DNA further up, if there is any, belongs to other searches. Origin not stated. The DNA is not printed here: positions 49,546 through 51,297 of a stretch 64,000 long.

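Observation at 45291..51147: Accessory locus combining a Tad/Epd-like type IV pilus module with a HerA/VirB4-clade ATPase and four pilin-like small proteins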

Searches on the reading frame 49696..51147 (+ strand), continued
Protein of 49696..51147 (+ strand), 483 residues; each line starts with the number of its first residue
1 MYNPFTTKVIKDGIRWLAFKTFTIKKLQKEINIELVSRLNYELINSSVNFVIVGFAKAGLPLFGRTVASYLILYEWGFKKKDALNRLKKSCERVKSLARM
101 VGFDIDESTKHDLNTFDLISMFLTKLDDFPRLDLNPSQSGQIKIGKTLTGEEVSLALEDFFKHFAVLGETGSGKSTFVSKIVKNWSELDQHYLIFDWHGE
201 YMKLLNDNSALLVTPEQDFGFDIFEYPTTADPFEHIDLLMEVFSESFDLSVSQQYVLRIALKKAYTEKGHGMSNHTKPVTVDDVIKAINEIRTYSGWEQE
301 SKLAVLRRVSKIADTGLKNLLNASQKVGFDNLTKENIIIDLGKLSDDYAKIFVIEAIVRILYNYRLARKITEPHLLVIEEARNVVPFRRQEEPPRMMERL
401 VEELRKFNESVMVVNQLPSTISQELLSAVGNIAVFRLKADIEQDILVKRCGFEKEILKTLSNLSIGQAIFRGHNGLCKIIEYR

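Call 92: find_encoding_contigs(protein=P0015, flank=6000, max_places=1)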
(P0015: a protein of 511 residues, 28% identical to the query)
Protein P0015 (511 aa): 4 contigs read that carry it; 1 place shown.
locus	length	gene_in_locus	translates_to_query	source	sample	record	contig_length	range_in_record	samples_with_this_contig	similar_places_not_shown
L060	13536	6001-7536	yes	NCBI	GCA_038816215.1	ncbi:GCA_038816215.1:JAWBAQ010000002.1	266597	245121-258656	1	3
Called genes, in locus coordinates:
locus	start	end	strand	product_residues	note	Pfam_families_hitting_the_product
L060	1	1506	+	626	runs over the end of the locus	PF00750:tRNA-synt_1d, PF05746:DALR_1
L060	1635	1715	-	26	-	PF07935:SSV1_ORF_D-335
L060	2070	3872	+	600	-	PF04068:Fer4_RLI, PF00037:Fer4, PF12797:Fer4_2 (weak), PF02463:SMC_N (weak), PF13175:AAA_15 (faint), PF00005:ABC_tran, PF02463:SMC_N (weak), PF00005:ABC_tran, +2 more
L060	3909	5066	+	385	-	PF01950:FBPase_3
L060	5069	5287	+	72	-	PF00833:Ribosomal_S17e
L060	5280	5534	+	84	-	PF09138:Urm1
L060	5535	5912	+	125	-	-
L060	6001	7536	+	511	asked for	PF01935:DUF87, PF05872:HerA_C (faint), PF12846:AAA_10 (faint), PF10412:TrwB_AAD_bind (weak), PF19044:P-loop_TraG (faint)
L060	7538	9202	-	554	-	PF00118:Cpn60_TCP1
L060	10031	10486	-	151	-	PF09895:DUF2122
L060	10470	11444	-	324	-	PF00145:DNA_methylase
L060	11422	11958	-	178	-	PF02002:TFIIE_alpha, PF04423:Rad50_zn_hook (weak)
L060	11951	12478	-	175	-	PF01994:Trm56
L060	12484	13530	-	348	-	PF13167:GTP-bdg_N (weak), PF16360:GTP-bdg_M, PF00009:GTP_EFTU (faint), PF09439:SRPRB (faint), PF01926:MMR_HSR1, PF02421:FeoB_N (weak)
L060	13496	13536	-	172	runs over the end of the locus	PF13560:HTH_31 (faint), PF24250:HVO_2718 (weak), PF01381:HTH_3, PF12844:HTH_19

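Call 94: search_protein_families(library=pfam, proteins=[L053:9611-11263:-, L053:9041-9610:-, L053:7295-7849:+, L058:5607-5969:+, L060:5535-5912:+, L053:4163-5902:+, L013:1065-3065:+, L023:4386-5873:+], max_evalue=0.01)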
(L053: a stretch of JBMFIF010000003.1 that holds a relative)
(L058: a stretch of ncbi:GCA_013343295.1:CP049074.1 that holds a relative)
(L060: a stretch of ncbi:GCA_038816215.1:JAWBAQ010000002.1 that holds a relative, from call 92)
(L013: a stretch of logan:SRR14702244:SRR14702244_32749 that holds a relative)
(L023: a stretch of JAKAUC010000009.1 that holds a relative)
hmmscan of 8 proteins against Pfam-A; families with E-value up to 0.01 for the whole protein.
L053:9611-11263:- (550 aa): 1 family
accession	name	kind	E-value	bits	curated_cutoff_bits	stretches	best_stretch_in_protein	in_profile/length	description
PF00118.29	Cpn60_TCP1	-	5.5e-188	626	34.3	1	40-530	1-489/490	TCP-1/cpn60 chaperonin family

L053:9041-9610:- (189 aa): 6 families
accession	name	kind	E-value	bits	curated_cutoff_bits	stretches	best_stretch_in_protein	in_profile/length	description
PF13238.12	AAA_18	-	2.6e-23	83.3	29.4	1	3-122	1-127/128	AAA domain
PF13479.12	AAA_24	-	0.00012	22.4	27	1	2-89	4-80/195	AAA domain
PF13207.12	AAA_17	-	0.00014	22.6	27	1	6-84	1-86/136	AAA domain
PF13521.12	AAA_28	-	0.00036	21.2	27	1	2-81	1-86/164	AAA domain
PF06745.19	ATPase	-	0.0071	16.2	26.6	1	3-20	22-39/231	KaiC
PF13173.12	AAA_14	-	0.0074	16.7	27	0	3-43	5-56/129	AAA domain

L053:7295-7849:+ (184 aa): 0 families

L058:5607-5969:+ (120 aa): 0 families

L060:5535-5912:+ (125 aa): 0 families

L053:4163-5902:+ (579 aa): 5 families
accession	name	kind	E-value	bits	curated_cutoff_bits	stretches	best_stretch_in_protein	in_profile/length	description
PF00437.27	T2SSE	-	4.7e-14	52.3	24.9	1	295-475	85-256/370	Type II/IV secretion system protein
PF13238.12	AAA_18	-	0.0012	19.8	29.4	1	356-414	1-57/128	AAA domain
PF20720.3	nSTAND3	-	0.0039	17.3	27.2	0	355-403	19-68/155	Novel STAND NTPase 3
PF08433.16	KTI12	-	0.0088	16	22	0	356-401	4-48/271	Chromatin associated protein KTI12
PF13401.12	AAA_22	-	0.0091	16.8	27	0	352-424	4-58/130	AAA domain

L013:1065-3065:+ (666 aa): 3 families
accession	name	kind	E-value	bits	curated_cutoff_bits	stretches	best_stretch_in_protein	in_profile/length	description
PF00437.27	T2SSE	-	7.6e-11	41.7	24.9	1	358-545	89-265/370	Type II/IV secretion system protein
PF13555.12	AAA_29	-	0.0082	16.3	27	0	417-444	24-52/61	P-loop containing region of AAA domain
PF00005.33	ABC_tran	-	0.0088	17.1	25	0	417-457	13-52/137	ABC transporter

L023:4386-5873:+ (495 aa): 9 families
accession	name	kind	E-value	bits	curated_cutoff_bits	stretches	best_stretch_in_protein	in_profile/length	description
PF00437.27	T2SSE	-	4.5e-19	68.8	24.9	1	217-403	85-260/370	Type II/IV secretion system protein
PF13401.12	AAA_22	-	2.8e-06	28.1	27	1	276-365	5-95/130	AAA domain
PF13191.12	AAA_16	-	4.7e-05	24.4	32.6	1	276-303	24-51/167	AAA ATPase domain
PF00005.33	ABC_tran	-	0.00021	22.3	25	1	273-302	8-37/137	ABC transporter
PF03193.22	RsgA_GTPase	-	0.0041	17.4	30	1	265-304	96-134/174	RsgA GTPase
PF00004.35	AAA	-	0.0057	17.5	21.2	0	280-370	2-73/131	ATPase family associated with various cellular activities (AAA)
PF13555.12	AAA_29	-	0.0068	16.6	27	0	276-296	22-42/61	P-loop containing region of AAA domain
PF20720.3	nSTAND3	-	0.0097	16.1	27.2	0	272-320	13-62/155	Novel STAND NTPase 3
PF13476.12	AAA_23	-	0.0099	17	27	0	279-296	22-39/201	AAA domain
